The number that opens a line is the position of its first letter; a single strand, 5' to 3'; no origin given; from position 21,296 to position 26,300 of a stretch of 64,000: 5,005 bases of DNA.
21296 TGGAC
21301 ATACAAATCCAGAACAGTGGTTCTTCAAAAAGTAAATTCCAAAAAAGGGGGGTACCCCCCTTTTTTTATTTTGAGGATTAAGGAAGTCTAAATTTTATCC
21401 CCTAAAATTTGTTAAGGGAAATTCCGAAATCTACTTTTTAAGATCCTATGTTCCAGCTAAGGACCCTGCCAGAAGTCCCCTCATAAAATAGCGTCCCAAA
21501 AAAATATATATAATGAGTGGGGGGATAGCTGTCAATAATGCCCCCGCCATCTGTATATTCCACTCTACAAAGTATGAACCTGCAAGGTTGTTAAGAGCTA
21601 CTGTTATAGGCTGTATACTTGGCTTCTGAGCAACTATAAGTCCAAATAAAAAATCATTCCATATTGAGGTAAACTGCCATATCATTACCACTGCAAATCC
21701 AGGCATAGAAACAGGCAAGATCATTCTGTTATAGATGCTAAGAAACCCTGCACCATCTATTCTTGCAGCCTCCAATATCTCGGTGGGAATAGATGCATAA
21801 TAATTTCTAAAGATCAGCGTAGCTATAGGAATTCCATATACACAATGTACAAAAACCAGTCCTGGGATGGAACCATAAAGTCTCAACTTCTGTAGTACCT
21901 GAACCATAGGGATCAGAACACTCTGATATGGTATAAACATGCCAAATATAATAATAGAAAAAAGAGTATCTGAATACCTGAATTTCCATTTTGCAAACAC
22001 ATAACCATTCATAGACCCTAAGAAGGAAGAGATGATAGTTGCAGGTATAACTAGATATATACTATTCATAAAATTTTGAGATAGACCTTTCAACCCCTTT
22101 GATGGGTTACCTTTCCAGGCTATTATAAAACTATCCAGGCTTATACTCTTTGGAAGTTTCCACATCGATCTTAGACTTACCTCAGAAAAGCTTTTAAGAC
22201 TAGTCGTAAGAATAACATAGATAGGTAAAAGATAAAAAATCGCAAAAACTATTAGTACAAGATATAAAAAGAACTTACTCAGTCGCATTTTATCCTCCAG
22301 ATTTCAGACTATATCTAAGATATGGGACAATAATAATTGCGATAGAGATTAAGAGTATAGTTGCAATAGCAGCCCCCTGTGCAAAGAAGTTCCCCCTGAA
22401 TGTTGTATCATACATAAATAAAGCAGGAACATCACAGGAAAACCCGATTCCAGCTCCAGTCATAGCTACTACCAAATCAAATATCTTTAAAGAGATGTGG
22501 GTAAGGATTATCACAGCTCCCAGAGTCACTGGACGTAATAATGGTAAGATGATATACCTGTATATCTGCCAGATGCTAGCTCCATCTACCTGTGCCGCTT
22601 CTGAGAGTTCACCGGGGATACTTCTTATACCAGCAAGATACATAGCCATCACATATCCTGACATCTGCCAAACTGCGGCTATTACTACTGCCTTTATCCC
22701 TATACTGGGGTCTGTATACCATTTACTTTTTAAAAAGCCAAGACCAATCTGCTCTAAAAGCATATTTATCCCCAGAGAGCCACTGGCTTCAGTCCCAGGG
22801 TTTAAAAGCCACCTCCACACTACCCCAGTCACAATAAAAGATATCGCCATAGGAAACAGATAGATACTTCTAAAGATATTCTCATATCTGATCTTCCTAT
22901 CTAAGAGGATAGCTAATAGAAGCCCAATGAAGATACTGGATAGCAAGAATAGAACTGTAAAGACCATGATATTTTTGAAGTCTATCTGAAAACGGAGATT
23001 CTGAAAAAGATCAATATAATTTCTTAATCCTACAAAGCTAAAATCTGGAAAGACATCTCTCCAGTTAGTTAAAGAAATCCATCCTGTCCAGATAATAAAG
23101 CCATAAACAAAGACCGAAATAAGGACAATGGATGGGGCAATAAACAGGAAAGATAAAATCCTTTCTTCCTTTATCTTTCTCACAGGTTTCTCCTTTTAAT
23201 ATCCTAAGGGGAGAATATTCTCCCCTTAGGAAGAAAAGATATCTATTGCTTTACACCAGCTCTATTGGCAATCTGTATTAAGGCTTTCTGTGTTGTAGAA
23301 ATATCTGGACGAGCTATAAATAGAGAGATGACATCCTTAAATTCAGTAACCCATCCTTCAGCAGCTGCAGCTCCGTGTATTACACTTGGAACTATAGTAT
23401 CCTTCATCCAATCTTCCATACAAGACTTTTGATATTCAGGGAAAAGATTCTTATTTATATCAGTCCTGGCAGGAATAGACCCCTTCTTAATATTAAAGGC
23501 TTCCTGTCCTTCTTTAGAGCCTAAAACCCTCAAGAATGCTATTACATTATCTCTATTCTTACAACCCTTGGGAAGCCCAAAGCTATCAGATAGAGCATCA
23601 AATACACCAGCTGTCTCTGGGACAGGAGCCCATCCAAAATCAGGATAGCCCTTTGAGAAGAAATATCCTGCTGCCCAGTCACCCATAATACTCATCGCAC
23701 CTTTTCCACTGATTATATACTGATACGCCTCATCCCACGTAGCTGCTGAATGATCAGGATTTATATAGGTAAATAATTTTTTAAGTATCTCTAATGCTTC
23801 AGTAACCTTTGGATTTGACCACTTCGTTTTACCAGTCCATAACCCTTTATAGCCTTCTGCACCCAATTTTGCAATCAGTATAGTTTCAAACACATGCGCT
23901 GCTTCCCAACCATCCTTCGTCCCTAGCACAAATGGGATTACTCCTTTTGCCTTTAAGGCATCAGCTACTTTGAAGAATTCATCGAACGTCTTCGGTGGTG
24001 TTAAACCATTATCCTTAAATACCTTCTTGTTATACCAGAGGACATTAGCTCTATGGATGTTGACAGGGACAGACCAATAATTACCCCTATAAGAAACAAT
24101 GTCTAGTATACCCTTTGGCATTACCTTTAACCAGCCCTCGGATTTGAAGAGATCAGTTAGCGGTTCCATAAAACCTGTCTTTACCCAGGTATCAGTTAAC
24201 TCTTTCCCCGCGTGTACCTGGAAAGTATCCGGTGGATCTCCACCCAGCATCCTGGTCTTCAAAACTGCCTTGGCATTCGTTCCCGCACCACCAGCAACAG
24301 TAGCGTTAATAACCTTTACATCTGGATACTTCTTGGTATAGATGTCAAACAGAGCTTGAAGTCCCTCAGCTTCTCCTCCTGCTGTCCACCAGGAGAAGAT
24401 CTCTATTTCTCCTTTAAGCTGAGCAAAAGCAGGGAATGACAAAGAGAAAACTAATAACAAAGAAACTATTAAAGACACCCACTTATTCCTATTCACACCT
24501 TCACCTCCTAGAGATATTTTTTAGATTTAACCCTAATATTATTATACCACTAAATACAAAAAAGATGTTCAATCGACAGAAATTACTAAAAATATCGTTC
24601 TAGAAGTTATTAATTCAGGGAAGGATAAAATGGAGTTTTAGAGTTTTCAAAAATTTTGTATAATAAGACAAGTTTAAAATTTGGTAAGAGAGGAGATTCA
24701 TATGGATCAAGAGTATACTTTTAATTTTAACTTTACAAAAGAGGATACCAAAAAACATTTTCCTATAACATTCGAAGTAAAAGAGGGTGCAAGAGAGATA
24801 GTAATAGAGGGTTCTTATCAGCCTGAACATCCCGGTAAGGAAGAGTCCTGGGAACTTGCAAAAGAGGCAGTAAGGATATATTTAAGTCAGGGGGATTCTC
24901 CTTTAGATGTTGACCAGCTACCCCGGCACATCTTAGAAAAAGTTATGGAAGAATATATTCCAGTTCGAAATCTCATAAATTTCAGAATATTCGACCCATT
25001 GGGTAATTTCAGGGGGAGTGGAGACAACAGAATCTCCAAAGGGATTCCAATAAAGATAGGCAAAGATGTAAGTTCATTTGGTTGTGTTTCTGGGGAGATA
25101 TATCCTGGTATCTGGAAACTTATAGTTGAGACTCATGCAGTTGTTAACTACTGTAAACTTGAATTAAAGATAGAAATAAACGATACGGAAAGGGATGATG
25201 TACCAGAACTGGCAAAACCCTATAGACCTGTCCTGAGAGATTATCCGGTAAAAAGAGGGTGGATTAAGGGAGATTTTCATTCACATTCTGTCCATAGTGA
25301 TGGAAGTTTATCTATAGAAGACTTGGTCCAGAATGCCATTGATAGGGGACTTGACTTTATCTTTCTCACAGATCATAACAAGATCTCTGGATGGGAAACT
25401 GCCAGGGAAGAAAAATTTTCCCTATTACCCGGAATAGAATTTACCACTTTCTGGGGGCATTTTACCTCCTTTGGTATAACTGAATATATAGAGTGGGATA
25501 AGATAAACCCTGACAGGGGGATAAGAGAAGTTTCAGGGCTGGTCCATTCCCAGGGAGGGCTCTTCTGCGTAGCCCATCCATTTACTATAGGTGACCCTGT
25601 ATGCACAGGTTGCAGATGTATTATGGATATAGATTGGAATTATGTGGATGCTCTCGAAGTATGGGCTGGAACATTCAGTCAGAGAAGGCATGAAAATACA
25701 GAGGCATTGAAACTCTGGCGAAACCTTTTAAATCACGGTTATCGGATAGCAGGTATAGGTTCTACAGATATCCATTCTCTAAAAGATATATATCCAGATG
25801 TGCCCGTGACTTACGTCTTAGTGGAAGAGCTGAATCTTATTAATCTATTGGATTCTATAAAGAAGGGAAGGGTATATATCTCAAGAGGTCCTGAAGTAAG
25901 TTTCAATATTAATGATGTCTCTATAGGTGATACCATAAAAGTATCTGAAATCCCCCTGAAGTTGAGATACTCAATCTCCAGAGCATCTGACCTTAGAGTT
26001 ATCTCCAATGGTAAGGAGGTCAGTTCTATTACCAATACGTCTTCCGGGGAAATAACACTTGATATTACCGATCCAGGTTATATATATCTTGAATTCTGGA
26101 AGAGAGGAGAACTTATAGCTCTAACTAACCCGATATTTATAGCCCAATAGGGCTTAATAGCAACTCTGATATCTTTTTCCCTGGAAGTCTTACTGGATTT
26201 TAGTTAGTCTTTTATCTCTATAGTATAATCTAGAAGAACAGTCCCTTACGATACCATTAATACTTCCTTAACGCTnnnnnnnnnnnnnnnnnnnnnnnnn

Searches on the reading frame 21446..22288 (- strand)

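Call 66: search_protein_families(library=pfam, proteins=[window:21446-22288:-])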
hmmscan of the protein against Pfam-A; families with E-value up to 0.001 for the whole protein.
window:21446-22288:- (280 aa): 1 family
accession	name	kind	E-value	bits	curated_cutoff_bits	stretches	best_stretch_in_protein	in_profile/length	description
PF00528.27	BPD_transp_1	-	8.3e-16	58.7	26.4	1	94-269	4-179/184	Binding-protein-dependent transport system inner membrane component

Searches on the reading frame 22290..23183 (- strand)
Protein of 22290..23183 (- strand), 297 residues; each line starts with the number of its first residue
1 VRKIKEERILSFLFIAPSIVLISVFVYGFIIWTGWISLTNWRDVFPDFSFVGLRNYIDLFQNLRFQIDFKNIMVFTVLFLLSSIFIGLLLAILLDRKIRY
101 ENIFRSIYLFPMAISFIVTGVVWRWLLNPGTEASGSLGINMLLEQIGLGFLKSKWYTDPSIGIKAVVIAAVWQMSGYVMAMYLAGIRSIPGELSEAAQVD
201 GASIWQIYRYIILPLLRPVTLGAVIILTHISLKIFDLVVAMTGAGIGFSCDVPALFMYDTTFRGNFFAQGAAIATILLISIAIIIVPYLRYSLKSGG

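Call 66: search_protein_families(library=pfam, proteins=[window:22290-23183:-])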
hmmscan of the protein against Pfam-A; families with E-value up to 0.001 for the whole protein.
window:22290-23183:- (297 aa): 1 family
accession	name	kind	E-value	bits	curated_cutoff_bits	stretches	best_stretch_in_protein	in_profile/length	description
PF00528.27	BPD_transp_1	-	4.9e-18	66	26.4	1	84-289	2-178/184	Binding-protein-dependent transport system inner membrane component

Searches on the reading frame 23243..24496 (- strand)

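Call 66: search_protein_families(library=pfam, proteins=[window:23243-24496:-])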
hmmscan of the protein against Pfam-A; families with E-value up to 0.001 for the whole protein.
window:23243-24496:- (417 aa): 2 families
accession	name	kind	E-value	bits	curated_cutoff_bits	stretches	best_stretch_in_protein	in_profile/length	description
PF01547.30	SBP_bac_1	-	4e-44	152.3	26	1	41-332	3-307/307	Bacterial extracellular solute-binding protein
PF13416.11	SBP_bac_8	-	1.4e-25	91.1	27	1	48-349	1-267/279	Bacterial extracellular solute-binding protein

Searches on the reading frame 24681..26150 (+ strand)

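Call 66: search_protein_families(library=pfam, proteins=[window:24681-26150:+])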
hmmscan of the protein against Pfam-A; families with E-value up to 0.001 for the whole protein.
window:24681-26150:+ (489 aa): 1 family
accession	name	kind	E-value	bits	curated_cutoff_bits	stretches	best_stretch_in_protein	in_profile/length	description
PF02811.25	PHP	-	6e-08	33.6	26.4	1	198-257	1-66/164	PHP domain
